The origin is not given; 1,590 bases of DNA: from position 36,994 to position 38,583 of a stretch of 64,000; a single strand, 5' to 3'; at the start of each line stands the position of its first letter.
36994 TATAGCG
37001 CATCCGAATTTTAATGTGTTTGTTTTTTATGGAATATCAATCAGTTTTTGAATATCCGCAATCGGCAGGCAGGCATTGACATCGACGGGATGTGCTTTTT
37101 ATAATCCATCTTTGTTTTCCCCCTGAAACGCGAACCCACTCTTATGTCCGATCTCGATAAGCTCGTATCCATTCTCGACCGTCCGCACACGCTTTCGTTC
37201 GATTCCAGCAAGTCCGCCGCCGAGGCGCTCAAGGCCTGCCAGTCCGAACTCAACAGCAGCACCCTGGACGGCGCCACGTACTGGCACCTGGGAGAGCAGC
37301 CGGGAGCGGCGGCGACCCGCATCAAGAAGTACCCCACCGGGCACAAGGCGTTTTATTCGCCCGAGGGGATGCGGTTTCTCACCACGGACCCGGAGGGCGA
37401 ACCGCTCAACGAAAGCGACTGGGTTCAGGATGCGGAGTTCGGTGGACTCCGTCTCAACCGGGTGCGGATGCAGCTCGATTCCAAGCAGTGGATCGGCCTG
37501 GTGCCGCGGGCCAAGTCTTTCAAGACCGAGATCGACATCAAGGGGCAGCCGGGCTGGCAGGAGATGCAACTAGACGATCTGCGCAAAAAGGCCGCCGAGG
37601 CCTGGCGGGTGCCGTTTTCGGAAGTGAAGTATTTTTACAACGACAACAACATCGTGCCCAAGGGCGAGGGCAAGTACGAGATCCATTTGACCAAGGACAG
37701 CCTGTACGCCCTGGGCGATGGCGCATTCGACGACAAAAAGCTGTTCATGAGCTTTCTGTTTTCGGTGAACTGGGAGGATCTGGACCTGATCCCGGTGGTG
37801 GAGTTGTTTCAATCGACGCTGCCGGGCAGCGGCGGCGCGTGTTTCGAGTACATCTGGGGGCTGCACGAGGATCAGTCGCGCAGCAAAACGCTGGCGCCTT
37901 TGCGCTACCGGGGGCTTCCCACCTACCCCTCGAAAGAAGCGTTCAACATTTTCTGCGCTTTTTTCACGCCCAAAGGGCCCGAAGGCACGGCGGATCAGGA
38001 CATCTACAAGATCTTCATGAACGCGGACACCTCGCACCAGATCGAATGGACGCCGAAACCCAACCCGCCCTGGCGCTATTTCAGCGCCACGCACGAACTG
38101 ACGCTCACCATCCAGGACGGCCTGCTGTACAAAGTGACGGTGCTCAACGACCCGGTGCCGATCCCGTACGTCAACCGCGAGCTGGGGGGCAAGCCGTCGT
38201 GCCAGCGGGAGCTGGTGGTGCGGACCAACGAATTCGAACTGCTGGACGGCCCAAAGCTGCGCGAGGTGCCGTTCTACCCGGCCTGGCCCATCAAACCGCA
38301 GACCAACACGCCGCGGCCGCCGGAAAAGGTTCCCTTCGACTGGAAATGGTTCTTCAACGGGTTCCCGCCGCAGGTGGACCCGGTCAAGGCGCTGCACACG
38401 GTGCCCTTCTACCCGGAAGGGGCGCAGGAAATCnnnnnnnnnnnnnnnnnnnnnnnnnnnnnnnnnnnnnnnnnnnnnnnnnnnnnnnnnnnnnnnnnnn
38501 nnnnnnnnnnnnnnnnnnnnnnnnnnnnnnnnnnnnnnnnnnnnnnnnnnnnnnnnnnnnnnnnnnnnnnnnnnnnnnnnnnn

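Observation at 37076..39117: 657-aa protein of unknown family driven by a fully consensus sigma-70 promoter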

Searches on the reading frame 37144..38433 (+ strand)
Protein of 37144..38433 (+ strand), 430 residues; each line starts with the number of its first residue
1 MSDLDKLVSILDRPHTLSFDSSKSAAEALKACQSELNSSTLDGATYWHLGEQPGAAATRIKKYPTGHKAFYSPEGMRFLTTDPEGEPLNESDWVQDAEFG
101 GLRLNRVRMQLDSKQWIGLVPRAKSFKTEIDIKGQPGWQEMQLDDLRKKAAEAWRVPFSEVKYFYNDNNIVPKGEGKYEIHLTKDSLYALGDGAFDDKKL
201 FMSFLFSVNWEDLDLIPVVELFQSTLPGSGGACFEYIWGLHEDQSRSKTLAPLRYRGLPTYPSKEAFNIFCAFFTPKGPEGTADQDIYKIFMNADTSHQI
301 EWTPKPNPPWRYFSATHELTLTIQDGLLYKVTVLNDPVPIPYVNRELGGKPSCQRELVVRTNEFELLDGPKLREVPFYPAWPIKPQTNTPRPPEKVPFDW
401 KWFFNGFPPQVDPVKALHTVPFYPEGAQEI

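Call 37: predict_structure(alignment_id=A2)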
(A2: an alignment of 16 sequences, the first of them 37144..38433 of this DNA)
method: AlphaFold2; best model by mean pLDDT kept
length: 430 residues; sequences in the alignment: 16
mean_pLDDT: 83.8   pTM: 0.85
mean pLDDT of the five models: 83.8, 83.5, 82.9, 82.0, 81.4
residues with pLDDT >= 90: 181; 70-90: 190; 50-70: 38; < 50: 21
segments of 3 or more residues with pLDDT < 50: 411-430
pLDDT, mean of each block of 10 residues (from residue 1): 92 94 97 96 95 93 96 96 96 89 94 91 90 87 86 76 84 88 90 85 85 78 69 90 88 69 75 87 76 81 89 94 92 82 83 84 89 91 85 67 64 38 30
secondary structure, 60 per line:
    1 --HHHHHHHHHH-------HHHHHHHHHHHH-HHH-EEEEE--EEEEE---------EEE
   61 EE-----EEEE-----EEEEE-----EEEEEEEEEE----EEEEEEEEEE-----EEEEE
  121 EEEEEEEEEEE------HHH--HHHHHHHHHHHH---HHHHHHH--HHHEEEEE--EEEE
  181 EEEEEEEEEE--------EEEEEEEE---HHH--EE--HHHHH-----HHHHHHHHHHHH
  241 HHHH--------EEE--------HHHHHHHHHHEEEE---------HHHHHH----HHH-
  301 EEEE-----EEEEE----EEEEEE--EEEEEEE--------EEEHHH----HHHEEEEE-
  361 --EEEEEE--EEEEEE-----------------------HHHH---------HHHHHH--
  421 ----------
elements in order: H3-12 H20-31 E37-41 E44-48 E58-62 E68-71 E77-81 E87-96 E101-110 E116-131 H143-154 H158-164 E170-174 E177-190 E199-206 H219-223 H229-244 E253-255 H264-273 E274-277 H287-292 E301-304 E310-314 E319-324 E327-333 E342-344 E355-359 E363-368 E371-376 H400-403 H413-418

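Call 41: fold_search(model_id=the predicted structure, library=pdb)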
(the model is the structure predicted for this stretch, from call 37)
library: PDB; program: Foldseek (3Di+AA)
matches with E <= 10: 604; with E <= 0.001: 0
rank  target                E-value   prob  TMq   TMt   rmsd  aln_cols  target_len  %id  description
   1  9jms_A                8.3e-03  0.05  0.08  0.07  41.2       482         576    9  Cryo-EM structure of VZV gB and FAB 16F9 complex (released 2025-09-24)
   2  4igl_B                1.1e-02  0.05  0.09  0.07  20.8       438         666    8  Structure of the RHS-repeat containing BC component of the secreted ABC toxin complex from Yersinia entomophaga (released 2013-08-07)
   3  7vfl_A                3.5e-02  0.44  0.09  0.08  12.0       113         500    8  Crystal structure of SdgB (UDP, NAG, and O-glycosylated SD peptide-binding form) (released 2021-11-24)
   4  7vfm_A                4.1e-02  0.30  0.09  0.08  13.6       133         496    8  Crystal structure of SdgB (UDP and SD peptide-binding form) (released 2021-11-24)
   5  5z1o_A                4.1e-02  0.15  0.14  0.17  22.6       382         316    8  Crystal structure of an OspA mutant (released 2019-01-02)
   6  3cka_A                4.4e-02  0.15  0.14  0.18  22.1       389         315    8  The crystal structure of OspA mutant (released 2009-03-17)
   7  7vfo_A                4.6e-02  0.41  0.09  0.08  11.8       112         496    8  Crystal structure of SdgB (Phosphate-binding form) (released 2021-11-24)
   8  3eex_A                4.9e-02  0.15  0.13  0.17  21.4       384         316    8  The crystal structure of OspA mutant (released 2009-09-08)
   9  3u1w_A                7.7e-02  0.08  0.09  0.13  18.4       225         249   12  Crystal structure of a Calcium binding protein (BDI_1975) from Parabacteroides distasonis ATCC 8503 at 2.00 A resoluti (released 2012-01-25)
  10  2hkd                  8.2e-02  0.16  0.16  0.20  21.1       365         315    8  The crystal structure of engineered OSPA (released 2006-11-21)
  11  7cqy_B                8.2e-02  0.06  0.13  0.13  18.5       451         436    9  Tetrathionate hydrolase from Acidithiobacillus ferrooxidans mutant - D325N (released 2021-01-27)
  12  2fkg                  9.2e-02  0.13  0.15  0.19  22.9       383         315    8  The Crystal Structure of Engineered OspA (released 2006-11-21)
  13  7vfn_A                9.7e-02  0.33  0.11  0.10  10.0       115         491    6  Crystal structure of SdgB (SD peptide-binding form) (released 2021-11-24)
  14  7vfo_B                9.7e-02  0.21  0.09  0.08  13.0       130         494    8  Crystal structure of SdgB (Phosphate-binding form) (released 2021-11-24)
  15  7ec6_A                1.1e-01  0.25  0.10  0.09   9.2       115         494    7  Crystal structure of SdgB (complexed with peptides) (released 2022-03-16)
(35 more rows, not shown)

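Call 78: fold_search(model_id=the predicted structure, library=viral)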
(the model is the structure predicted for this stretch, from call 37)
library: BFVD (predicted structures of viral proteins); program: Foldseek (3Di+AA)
matches with E <= 10: 504; with E <= 0.001: 0
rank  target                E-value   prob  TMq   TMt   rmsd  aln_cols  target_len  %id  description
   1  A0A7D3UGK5            1.4e-02  0.20  0.13  0.16  18.6       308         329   10  (no name in the UniProt tables at hand)
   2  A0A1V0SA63            2.4e-02  0.15  0.13  0.17  18.4       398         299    7  Uncharacterized protein [Catovirus CTV1]
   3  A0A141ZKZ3            2.7e-02  0.21  0.10  0.19  15.3       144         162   13  (no name in the UniProt tables at hand)
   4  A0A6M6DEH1            3.2e-02  0.21  0.10  0.17  17.1       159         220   11  (no name in the UniProt tables at hand)
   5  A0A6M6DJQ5            3.8e-02  0.21  0.09  0.20  17.4       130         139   15  (no name in the UniProt tables at hand)
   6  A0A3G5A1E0            4.1e-02  0.09  0.10  0.10  22.2       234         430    9  MORN repeat-containing protein [Gaeavirus sp.]
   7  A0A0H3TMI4            5.4e-02  0.35  0.12  0.24  16.1       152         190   10  (no name in the UniProt tables at hand)
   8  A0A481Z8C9            5.4e-02  0.18  0.10  0.19  14.8       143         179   17  MORN repeat protein [Pithovirus LCPAC201]
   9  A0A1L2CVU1            5.4e-02  0.08  0.11  0.14  19.5       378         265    8  Kelch-like protein [Pectobacterium phage vB_PcaM_CBB]
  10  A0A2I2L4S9            5.4e-02  0.04  0.09  0.09  29.7       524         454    8  MORN-repeat protein [Orpheovirus IHUMI-LCC2]
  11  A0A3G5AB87            6.0e-02  0.14  0.11  0.18  16.7       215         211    8  Uncharacterized protein [Hyperionvirus sp.]
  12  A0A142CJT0            6.8e-02  0.30  0.14  0.24  15.9       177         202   14  (no name in the UniProt tables at hand)
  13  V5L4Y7                7.2e-02  0.41  0.16  0.27  15.7       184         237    7  (no name in the UniProt tables at hand)
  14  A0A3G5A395            9.0e-02  0.08  0.11  0.13  25.0       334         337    8  Uncharacterized protein [Harvfovirus sp.]
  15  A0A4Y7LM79            1.2e-01  0.03  0.09  0.08  17.9       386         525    7  (no name in the UniProt tables at hand)
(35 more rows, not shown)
